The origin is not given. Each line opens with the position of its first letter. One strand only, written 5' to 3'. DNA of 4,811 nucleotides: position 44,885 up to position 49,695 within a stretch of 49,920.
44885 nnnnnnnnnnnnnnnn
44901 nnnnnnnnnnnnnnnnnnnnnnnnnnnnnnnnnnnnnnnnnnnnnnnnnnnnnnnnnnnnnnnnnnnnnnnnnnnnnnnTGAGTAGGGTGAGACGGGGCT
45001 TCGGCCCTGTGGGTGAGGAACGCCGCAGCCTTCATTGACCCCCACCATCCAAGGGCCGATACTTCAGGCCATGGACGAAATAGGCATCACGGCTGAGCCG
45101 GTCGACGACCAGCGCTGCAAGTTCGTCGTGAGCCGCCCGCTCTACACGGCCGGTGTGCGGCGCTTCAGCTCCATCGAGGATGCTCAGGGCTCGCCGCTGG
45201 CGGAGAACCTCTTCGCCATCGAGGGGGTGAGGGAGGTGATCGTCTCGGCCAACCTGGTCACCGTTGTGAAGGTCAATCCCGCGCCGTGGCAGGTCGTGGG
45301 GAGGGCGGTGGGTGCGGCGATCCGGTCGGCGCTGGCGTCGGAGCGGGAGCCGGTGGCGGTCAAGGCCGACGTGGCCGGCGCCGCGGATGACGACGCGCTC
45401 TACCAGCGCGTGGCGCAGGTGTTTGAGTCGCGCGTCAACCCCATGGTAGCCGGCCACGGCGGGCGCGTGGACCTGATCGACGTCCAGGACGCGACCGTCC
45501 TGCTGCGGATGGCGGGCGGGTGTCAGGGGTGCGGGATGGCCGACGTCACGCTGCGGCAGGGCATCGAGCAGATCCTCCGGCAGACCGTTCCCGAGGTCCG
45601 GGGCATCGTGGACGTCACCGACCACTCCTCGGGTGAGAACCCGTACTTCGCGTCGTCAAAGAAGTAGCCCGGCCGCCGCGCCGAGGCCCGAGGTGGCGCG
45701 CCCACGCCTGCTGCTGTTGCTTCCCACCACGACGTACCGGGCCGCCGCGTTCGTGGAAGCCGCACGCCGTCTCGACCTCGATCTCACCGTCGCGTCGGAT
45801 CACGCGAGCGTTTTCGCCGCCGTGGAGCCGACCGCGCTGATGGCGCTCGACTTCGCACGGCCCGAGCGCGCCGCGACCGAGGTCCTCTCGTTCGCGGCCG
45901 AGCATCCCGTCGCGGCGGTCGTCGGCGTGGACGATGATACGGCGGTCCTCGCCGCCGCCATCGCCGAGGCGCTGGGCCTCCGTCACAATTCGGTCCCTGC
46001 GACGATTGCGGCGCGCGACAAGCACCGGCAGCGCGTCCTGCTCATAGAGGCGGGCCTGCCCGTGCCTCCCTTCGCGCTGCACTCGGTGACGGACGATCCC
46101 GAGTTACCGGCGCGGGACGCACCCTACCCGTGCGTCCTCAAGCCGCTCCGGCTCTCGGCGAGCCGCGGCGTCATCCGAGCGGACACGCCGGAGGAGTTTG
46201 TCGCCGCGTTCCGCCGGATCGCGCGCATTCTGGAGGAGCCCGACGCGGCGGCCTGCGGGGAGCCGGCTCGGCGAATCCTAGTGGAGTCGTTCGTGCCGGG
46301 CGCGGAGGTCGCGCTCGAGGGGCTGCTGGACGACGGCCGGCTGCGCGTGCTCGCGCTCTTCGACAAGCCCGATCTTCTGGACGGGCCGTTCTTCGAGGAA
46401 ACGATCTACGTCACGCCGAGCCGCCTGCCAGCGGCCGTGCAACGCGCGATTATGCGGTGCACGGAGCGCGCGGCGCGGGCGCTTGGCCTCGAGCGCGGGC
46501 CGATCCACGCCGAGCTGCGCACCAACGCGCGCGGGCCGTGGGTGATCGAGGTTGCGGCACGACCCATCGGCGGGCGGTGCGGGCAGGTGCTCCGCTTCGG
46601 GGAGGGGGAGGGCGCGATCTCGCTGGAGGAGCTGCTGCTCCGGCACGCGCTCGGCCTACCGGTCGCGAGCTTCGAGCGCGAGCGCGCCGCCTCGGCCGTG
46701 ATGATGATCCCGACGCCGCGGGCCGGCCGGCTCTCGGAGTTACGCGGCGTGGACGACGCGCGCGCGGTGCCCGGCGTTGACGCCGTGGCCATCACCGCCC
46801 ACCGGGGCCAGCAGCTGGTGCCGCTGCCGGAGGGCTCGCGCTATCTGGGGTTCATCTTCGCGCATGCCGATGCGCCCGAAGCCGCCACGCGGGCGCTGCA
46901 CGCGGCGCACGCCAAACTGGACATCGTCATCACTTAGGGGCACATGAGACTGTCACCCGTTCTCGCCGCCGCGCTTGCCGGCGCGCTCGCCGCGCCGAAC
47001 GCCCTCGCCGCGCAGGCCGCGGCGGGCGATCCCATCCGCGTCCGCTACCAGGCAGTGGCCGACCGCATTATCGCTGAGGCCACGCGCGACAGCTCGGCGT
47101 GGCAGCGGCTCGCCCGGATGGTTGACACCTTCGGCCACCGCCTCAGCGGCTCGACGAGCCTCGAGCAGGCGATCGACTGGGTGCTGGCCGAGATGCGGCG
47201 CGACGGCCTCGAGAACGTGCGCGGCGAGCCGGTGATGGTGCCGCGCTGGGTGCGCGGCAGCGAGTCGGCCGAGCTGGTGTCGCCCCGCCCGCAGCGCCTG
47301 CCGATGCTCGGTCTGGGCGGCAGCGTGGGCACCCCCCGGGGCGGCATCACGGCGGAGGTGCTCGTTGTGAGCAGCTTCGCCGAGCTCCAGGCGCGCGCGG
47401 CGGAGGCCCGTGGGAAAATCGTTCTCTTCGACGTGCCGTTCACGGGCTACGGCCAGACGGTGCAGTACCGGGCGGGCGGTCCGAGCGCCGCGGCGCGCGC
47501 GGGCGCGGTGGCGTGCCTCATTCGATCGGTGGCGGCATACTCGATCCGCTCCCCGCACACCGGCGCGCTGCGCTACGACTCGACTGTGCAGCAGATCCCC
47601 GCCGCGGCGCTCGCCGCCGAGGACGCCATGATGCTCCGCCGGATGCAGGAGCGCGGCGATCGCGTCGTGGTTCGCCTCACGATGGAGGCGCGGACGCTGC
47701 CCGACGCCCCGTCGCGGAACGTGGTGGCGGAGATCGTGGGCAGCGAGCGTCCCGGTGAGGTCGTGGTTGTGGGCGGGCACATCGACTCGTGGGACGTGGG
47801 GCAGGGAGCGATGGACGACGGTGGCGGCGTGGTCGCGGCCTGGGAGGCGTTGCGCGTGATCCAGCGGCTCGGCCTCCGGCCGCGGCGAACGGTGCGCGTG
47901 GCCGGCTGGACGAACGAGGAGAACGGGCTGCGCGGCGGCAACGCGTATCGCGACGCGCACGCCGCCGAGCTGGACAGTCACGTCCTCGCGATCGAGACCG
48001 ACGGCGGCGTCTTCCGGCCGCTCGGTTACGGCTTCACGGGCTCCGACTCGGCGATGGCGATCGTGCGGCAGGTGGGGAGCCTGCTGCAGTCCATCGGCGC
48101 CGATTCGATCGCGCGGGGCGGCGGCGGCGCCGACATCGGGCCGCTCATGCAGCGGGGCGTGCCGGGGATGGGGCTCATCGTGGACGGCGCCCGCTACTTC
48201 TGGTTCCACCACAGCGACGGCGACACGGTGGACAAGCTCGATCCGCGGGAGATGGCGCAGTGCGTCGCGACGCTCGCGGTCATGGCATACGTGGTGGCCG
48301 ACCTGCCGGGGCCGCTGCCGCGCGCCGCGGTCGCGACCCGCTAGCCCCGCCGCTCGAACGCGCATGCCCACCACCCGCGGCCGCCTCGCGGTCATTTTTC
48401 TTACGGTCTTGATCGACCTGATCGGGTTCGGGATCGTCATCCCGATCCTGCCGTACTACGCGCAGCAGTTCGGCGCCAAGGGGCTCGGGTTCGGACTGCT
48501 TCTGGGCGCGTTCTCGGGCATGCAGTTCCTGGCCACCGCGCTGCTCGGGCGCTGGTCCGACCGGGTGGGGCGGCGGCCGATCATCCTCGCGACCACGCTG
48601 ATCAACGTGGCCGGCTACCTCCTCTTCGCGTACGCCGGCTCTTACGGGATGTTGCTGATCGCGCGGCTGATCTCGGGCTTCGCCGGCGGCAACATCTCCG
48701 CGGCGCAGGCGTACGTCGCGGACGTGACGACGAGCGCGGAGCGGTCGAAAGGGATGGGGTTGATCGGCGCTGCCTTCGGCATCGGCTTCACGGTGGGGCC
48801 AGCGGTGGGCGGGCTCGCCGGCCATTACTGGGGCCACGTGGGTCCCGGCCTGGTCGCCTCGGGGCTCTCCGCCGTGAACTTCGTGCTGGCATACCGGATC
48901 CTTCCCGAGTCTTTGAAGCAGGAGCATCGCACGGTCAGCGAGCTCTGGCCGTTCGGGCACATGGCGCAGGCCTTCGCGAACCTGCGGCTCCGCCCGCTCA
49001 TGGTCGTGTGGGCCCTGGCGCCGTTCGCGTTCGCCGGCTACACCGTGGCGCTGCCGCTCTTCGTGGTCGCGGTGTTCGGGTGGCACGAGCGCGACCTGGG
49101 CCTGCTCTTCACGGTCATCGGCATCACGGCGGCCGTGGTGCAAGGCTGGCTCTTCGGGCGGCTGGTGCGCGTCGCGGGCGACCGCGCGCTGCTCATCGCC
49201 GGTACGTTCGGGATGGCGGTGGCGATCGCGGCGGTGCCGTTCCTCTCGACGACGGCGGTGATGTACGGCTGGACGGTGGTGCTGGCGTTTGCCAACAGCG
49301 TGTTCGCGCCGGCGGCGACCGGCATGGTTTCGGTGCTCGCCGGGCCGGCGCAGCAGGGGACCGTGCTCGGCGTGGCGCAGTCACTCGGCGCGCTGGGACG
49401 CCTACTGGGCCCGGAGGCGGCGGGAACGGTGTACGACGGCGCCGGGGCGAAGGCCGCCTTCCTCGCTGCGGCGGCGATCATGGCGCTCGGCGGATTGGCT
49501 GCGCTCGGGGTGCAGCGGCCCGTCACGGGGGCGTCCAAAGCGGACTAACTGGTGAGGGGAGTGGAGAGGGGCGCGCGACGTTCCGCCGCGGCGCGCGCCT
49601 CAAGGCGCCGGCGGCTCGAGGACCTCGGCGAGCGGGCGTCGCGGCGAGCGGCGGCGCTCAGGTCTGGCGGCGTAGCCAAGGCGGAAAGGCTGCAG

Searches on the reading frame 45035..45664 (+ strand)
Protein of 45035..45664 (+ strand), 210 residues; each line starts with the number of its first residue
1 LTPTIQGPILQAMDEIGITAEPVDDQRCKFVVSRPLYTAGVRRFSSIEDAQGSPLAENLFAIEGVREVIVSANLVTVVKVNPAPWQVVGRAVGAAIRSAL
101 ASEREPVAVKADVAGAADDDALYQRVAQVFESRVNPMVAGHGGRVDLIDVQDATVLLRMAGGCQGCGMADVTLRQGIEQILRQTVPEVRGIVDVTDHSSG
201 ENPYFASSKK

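Call 38: search_protein_families(library=pfam, proteins=[window:45035-45664:+], max_evalue=0.0001)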
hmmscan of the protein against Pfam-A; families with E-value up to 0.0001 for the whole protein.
window:45035-45664:+ (210 aa): 2 families
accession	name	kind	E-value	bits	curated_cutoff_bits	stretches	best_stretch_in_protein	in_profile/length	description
PF01106.22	NifU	-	2.1e-21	76.3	27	1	126-191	1-66/67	NifU-like domain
PF08712.16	Nfu_N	-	2.6e-14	53.4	27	1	25-102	9-87/88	Scaffold protein Nfu/NifU N terminal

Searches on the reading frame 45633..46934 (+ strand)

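Call 38: search_protein_families(library=pfam, proteins=[window:45633-46934:+], max_evalue=0.0001)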
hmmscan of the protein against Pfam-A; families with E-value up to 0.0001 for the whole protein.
window:45633-46934:+ (434 aa): 4 families
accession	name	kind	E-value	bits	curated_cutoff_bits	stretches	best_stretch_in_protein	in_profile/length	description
PF13535.11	ATP-grasp_4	-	1.1e-32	113.3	27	1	164-317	2-158/160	ATP-grasp domain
PF18603.7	LAL_C2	-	2.1e-16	60.4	29.4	1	358-433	2-77/78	L-amino acid ligase C-terminal domain 2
PF18130.6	ATPgrasp_N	-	1.2e-07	32.6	27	1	41-116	1-79/81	ATP-grasp N-terminal domain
PF01071.24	GARS_A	-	3.4e-05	24.2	27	1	134-240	7-108/194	Phosphoribosylglycinamide synthetase, ATP-grasp (A) domain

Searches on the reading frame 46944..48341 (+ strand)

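Call 38: search_protein_families(library=pfam, proteins=[window:46944-48341:+], max_evalue=0.0001)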
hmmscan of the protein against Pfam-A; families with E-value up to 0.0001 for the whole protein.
window:46944-48341:+ (466 aa): 2 families
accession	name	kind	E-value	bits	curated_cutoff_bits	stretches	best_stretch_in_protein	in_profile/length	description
PF04389.22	Peptidase_M28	-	1.4e-29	103.7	21.3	1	259-445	1-190/193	Peptidase family M28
PF01546.33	Peptidase_M20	-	8.7e-08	32.7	24.6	1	286-337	30-81/206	Peptidase family M20/M25/M40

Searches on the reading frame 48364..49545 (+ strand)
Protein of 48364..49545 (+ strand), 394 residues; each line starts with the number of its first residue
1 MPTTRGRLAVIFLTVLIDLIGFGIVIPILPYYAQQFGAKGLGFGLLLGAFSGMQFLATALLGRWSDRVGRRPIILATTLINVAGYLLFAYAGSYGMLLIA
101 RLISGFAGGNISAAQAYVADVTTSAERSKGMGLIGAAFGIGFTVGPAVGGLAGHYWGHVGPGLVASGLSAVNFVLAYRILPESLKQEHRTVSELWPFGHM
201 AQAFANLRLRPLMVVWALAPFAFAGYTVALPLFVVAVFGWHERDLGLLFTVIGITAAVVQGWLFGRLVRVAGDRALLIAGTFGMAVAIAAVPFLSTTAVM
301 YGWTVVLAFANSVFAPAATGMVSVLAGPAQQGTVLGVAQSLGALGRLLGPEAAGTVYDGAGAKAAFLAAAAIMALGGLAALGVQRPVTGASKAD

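Call 38: search_protein_families(library=pfam, proteins=[window:48364-49545:+], max_evalue=0.0001)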
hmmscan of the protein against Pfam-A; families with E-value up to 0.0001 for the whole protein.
window:48364-49545:+ (394 aa): 3 families
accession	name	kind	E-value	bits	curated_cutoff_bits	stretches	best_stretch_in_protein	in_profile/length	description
PF07690.21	MFS_1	-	9.4e-51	173.2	33.4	2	11-267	1-265/347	Major Facilitator Superfamily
PF06609.19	TRI12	-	6.4e-06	25.3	23.2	1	51-135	88-170/599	Fungal trichothecene efflux pump (TRI12)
PF13347.12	MFS_2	-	8.2e-05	21.8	27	0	8-150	226-371/427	MFS/sugar transport protein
